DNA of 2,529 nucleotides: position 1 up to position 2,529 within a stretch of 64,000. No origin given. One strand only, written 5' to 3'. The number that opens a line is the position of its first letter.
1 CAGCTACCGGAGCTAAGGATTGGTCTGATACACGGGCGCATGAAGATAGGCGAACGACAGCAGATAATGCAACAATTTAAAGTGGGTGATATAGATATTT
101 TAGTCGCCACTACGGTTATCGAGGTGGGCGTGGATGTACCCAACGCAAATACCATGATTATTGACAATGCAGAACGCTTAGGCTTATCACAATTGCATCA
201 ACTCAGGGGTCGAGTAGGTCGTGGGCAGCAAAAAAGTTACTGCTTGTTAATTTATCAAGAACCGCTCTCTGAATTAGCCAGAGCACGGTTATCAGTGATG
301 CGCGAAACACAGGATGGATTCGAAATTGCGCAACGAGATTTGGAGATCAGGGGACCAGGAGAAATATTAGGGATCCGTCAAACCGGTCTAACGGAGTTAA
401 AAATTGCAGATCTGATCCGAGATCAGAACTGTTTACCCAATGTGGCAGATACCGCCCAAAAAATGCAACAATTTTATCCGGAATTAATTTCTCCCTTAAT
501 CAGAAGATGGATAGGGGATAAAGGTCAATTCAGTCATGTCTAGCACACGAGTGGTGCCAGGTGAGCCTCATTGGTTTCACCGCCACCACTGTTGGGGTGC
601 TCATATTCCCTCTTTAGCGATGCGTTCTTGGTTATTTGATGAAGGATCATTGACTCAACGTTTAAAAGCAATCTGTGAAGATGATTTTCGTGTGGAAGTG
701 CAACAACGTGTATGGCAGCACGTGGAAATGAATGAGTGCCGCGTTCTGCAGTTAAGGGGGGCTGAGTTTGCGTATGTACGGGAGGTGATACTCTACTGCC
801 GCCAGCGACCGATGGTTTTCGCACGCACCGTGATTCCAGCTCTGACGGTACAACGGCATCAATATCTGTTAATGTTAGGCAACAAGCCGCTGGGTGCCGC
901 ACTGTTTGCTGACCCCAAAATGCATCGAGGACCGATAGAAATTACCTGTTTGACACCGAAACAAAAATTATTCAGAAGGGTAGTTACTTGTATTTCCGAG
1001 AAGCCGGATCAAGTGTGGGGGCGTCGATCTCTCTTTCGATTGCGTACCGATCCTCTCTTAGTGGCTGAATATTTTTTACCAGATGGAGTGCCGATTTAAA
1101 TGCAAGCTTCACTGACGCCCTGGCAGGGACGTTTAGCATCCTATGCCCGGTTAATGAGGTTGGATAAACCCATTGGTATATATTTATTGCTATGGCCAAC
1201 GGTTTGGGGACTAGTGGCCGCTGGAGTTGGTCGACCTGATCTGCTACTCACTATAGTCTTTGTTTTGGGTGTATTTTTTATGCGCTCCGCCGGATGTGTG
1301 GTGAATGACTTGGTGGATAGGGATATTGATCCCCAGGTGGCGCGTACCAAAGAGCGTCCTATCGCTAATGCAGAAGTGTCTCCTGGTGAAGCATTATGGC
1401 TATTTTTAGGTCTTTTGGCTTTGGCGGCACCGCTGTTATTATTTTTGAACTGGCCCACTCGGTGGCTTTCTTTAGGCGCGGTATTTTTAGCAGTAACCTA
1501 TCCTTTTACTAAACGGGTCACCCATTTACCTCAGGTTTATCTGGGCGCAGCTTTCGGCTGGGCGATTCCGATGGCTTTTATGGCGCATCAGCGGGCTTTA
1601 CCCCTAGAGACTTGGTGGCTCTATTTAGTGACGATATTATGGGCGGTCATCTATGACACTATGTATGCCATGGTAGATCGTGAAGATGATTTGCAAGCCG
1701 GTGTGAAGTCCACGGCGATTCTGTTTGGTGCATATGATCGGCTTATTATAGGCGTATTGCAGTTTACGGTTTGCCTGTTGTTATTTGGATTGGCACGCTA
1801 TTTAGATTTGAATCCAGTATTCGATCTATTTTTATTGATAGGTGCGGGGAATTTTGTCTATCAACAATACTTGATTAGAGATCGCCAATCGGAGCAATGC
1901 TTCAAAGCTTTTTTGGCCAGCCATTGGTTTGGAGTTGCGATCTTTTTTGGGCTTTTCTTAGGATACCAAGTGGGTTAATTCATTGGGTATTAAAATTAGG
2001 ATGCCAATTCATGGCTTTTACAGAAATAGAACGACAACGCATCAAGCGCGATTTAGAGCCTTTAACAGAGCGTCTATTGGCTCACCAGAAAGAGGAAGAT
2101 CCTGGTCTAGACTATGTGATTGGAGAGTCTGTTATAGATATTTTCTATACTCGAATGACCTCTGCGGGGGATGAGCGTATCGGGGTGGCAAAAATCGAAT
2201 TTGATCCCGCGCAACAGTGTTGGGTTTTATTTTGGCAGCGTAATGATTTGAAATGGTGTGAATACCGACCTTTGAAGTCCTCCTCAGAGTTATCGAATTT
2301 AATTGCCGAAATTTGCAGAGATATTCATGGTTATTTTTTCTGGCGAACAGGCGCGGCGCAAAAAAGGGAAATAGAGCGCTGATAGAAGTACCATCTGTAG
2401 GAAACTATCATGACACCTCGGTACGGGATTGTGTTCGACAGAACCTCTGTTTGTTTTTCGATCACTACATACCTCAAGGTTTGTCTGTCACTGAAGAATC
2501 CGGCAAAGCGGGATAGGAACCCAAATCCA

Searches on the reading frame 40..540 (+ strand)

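Call 56: search_protein_families(library=pfam, proteins=[window:40-540:+], max_evalue=0.00001)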
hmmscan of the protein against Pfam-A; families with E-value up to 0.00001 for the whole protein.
window:40-540:+ (167 aa): 2 families
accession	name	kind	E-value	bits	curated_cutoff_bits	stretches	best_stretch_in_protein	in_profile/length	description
PF00271.37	Helicase_C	-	1.7e-15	57.6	23.5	1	1-61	49-108/110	Helicase conserved C-terminal domain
PF19833.4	RecG_dom3_C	-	1.4e-11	44.7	26.8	1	90-150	1-62/87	ATP-dependent DNA helicase RecG, domain 3, C-terminal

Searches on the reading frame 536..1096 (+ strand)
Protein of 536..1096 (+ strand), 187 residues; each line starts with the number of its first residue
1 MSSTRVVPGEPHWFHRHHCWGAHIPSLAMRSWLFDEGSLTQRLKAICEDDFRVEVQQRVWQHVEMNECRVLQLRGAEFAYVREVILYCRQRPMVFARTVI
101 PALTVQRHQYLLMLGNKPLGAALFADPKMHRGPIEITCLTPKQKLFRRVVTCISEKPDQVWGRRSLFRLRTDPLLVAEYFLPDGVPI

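Call 56: search_protein_families(library=pfam, proteins=[window:536-1096:+], max_evalue=0.00001)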
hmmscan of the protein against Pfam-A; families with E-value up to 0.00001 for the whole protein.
window:536-1096:+ (187 aa): 1 family
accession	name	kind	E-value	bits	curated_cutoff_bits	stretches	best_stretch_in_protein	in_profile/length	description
PF04345.18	Chor_lyase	-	8.3e-35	120.4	23.6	1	24-181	15-158/168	Chorismate lyase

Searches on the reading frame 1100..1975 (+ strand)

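Call 56: search_protein_families(library=pfam, proteins=[window:1100-1975:+], max_evalue=0.00001)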
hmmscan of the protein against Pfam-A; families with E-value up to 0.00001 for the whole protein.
window:1100-1975:+ (292 aa): 1 family
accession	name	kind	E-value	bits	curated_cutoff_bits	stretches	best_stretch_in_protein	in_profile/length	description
PF01040.23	UbiA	-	8.6e-65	218.9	34.2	1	30-276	1-248/250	UbiA prenyltransferase family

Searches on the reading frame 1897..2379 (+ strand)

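Call 56: search_protein_families(library=pfam, proteins=[window:1897-2379:+], max_evalue=0.00001)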
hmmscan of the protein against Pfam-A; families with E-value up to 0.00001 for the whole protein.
window:1897-2379:+ (161 aa): 1 family
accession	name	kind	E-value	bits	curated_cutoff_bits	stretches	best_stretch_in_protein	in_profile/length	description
PF11225.14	DUF3024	-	1.1e-15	58.2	24.9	1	42-148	2-111/112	Domain of unknown function (DUF3024)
